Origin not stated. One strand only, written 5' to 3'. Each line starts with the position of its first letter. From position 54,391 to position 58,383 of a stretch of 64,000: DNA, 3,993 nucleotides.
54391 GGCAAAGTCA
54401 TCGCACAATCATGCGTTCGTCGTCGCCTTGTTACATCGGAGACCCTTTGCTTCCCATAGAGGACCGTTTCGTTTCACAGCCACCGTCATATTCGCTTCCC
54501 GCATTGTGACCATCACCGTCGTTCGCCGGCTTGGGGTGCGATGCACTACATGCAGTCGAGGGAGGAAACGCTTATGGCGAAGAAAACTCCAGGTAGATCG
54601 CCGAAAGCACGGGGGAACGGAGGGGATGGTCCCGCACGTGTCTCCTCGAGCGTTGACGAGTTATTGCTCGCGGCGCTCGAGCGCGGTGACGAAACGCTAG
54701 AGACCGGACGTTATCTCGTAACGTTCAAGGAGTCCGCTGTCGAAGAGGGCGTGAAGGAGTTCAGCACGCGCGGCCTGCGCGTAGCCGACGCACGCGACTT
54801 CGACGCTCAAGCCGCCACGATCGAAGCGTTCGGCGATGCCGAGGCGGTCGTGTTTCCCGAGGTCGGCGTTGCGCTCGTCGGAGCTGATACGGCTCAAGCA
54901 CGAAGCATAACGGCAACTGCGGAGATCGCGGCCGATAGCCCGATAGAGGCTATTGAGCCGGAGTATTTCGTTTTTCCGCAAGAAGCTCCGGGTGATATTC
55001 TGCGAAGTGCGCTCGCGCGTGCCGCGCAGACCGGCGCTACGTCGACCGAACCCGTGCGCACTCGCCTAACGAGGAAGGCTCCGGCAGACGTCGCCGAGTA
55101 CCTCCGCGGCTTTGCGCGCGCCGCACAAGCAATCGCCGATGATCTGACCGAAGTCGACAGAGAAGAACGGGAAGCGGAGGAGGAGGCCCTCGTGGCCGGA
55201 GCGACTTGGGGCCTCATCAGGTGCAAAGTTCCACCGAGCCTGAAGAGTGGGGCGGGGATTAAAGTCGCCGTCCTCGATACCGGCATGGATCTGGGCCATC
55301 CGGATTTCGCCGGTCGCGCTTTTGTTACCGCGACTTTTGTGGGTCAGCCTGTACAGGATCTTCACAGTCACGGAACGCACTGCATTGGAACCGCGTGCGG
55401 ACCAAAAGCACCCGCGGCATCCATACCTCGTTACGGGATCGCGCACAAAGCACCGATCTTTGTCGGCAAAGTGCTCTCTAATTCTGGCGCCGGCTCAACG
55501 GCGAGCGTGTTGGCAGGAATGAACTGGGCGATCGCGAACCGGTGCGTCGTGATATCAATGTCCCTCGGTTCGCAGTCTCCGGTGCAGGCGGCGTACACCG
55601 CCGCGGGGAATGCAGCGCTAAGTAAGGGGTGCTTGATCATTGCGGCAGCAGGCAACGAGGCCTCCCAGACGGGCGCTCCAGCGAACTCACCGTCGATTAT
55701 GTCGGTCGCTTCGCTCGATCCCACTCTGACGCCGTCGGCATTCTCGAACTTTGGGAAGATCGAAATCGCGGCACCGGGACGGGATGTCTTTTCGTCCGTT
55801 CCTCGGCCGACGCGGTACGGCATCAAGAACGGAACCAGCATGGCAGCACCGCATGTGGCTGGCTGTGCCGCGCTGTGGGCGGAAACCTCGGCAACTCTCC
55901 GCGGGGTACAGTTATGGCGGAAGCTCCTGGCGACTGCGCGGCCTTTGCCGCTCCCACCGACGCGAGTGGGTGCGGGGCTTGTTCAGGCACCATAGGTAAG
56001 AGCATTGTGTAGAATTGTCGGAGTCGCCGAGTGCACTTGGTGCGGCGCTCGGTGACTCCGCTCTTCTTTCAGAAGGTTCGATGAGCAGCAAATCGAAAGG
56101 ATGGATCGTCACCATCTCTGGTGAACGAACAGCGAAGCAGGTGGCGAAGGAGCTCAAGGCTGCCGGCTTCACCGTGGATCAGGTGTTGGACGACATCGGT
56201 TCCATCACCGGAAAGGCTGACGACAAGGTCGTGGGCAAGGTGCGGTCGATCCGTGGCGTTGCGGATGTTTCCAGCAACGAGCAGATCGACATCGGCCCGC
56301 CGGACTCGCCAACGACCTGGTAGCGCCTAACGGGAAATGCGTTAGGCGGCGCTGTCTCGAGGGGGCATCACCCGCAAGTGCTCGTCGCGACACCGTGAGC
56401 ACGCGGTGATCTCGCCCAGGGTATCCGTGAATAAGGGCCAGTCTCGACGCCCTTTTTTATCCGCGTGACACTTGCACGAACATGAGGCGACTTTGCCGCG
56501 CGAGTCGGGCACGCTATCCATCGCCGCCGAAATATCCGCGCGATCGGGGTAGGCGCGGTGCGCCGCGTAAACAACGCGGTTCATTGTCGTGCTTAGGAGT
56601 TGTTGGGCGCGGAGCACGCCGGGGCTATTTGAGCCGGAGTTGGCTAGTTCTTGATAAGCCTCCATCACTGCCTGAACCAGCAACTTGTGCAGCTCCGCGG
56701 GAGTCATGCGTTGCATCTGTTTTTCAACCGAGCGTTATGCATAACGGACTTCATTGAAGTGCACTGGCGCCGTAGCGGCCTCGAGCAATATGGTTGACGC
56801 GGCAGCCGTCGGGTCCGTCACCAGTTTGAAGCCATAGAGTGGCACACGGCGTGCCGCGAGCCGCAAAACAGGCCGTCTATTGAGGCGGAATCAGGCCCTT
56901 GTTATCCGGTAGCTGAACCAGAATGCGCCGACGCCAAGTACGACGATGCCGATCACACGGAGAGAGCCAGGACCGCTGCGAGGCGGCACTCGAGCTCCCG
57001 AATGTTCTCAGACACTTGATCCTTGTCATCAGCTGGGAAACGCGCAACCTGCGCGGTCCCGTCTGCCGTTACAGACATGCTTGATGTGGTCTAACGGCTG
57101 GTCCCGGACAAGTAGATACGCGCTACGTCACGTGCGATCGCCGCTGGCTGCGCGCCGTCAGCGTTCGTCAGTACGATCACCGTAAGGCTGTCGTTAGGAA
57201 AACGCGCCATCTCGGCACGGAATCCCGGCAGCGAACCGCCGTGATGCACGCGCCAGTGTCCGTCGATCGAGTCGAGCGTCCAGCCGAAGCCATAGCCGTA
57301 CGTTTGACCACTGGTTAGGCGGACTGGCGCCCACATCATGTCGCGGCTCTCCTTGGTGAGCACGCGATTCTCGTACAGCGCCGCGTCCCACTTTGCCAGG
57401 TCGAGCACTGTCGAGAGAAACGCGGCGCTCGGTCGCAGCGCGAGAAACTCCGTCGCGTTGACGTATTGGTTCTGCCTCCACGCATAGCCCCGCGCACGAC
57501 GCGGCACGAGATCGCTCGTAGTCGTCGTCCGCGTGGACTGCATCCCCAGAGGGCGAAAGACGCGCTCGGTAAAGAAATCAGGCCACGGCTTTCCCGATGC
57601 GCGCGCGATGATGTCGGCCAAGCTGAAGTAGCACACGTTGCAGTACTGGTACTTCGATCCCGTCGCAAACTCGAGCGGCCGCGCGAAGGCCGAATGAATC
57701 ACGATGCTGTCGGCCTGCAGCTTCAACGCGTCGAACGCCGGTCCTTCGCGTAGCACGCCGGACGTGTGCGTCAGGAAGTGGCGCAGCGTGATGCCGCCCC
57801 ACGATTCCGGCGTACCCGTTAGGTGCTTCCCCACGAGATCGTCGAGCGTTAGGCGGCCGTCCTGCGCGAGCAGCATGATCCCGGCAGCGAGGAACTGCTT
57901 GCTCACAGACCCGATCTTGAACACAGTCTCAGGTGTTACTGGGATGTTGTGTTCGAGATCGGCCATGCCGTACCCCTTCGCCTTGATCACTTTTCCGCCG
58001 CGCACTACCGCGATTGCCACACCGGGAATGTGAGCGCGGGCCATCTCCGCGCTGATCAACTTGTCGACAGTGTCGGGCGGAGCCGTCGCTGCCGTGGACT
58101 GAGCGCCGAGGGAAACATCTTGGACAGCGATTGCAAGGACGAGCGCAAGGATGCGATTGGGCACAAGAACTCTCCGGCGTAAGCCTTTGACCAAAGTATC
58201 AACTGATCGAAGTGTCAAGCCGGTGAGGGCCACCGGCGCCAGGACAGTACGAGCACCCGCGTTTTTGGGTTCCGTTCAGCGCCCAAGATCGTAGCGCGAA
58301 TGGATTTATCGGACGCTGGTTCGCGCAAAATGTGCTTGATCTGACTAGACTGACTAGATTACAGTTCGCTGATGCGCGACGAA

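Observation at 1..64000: Hyper-abundant non-palindromic word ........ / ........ saturating genes and spacers (DUS/USS-like or HIP-like)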

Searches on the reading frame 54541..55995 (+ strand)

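Call 22: search_protein_families(library=pfam, proteins=[window:54541-55995:+])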
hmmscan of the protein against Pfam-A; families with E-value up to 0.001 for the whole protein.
window:54541-55995:+ (484 aa): 1 family
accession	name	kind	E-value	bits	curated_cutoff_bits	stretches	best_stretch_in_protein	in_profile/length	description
PF00082.27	Peptidase_S8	-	1.2e-40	140.1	21.8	1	237-479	1-288/288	Subtilase family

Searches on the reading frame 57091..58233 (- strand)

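Call 22: search_protein_families(library=pfam, proteins=[window:57091-58233:-])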
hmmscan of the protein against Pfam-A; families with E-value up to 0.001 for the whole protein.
window:57091-58233:- (380 aa): 2 families
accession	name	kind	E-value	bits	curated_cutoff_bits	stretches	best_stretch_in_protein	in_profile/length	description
PF00144.29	Beta-lactamase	-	2.2e-69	234.6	27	1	56-369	1-322/329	Beta-lactamase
PF13354.11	Beta-lactamase2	-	8.7e-05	22.4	22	0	224-342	105-197/214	Beta-lactamase enzyme family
